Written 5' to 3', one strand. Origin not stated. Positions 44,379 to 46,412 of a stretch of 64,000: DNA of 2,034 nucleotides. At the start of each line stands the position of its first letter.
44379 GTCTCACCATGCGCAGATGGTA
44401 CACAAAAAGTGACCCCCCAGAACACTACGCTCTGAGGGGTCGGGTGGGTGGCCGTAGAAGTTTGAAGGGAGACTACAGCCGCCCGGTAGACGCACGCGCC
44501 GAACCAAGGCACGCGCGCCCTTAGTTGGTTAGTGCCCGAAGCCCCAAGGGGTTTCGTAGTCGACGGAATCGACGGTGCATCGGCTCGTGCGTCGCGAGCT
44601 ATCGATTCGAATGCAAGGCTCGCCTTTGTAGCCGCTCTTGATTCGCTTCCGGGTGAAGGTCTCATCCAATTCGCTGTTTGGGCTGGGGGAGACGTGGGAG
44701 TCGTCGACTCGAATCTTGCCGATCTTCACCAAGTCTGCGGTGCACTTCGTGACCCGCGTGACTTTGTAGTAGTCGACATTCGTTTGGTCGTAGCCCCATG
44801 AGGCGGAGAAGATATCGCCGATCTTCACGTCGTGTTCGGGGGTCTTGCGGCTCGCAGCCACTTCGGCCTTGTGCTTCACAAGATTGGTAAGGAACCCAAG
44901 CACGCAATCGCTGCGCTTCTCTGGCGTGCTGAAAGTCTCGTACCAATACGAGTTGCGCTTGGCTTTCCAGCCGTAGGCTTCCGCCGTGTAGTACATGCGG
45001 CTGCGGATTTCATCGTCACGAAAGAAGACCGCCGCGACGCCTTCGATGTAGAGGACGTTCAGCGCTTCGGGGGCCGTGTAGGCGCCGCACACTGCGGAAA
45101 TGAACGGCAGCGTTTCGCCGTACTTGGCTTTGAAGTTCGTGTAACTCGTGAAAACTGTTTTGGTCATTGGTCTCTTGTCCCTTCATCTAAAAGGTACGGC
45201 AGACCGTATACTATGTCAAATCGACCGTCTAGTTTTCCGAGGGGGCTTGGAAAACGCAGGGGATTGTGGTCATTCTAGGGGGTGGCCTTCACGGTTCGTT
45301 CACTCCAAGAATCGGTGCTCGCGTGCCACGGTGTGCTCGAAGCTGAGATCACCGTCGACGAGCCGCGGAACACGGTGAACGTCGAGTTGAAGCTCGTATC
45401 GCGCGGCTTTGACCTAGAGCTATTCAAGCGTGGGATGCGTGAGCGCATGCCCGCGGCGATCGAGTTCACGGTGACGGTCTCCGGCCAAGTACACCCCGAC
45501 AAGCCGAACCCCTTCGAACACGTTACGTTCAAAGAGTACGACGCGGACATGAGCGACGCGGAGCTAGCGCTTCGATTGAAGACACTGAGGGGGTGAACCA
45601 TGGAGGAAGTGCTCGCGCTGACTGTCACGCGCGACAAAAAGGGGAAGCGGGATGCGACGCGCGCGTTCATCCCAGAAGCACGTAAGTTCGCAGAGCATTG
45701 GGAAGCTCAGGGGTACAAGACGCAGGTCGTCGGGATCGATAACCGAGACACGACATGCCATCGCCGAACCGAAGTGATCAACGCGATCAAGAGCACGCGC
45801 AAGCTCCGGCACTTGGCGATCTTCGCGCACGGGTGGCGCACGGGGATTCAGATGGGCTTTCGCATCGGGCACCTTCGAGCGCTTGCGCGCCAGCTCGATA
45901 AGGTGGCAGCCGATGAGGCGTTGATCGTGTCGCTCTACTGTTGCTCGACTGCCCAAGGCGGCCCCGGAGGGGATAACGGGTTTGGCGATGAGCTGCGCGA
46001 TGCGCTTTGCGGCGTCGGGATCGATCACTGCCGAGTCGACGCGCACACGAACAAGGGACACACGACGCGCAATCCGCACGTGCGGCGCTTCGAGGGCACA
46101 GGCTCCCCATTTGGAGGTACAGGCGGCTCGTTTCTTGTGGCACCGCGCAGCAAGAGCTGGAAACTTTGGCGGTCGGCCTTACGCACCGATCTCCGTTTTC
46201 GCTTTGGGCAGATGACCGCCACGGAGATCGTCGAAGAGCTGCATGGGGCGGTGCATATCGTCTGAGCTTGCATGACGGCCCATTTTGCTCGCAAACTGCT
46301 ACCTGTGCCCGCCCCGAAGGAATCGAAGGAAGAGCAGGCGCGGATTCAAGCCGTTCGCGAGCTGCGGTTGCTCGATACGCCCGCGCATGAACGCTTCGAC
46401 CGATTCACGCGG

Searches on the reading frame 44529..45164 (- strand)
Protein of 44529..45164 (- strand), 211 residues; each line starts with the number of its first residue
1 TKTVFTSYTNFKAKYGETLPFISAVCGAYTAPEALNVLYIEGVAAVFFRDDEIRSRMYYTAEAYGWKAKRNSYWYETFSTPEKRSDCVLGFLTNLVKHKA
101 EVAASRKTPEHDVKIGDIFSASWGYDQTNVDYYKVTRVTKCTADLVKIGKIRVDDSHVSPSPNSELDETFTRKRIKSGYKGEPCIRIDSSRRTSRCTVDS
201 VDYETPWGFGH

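Call 10: search_protein_families(library=phrogs, proteins=[window:44529-45164:-], max_evalue=0.001)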
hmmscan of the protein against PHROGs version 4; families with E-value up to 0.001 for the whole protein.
window:44529-45164:- (211 aa): 1 family
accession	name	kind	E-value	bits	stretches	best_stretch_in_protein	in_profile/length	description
phrog_37844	-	unknown function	7.9e-15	56.4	1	63-190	47-185/202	-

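Call 51: search_protein_families(library=pfam, proteins=[window:44529-45164:-], max_evalue=0.1)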
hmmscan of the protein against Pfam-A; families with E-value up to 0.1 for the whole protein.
window:44529-45164:- (211 aa): 0 families

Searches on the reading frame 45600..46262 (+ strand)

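Call 10: search_protein_families(library=phrogs, proteins=[window:45600-46262:+], max_evalue=0.001)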
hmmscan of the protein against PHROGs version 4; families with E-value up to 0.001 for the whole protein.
window:45600-46262:+ (221 aa): 0 families

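Call 51: search_protein_families(library=pfam, proteins=[window:45600-46262:+], max_evalue=0.1)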
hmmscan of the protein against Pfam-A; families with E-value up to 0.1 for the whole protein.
window:45600-46262:+ (221 aa): 1 family
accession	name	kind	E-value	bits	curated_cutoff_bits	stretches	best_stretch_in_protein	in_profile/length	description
PF14252.11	DUF4347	-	0.011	15.9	24.6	1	41-123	22-106/164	Domain of unknown function (DUF4347)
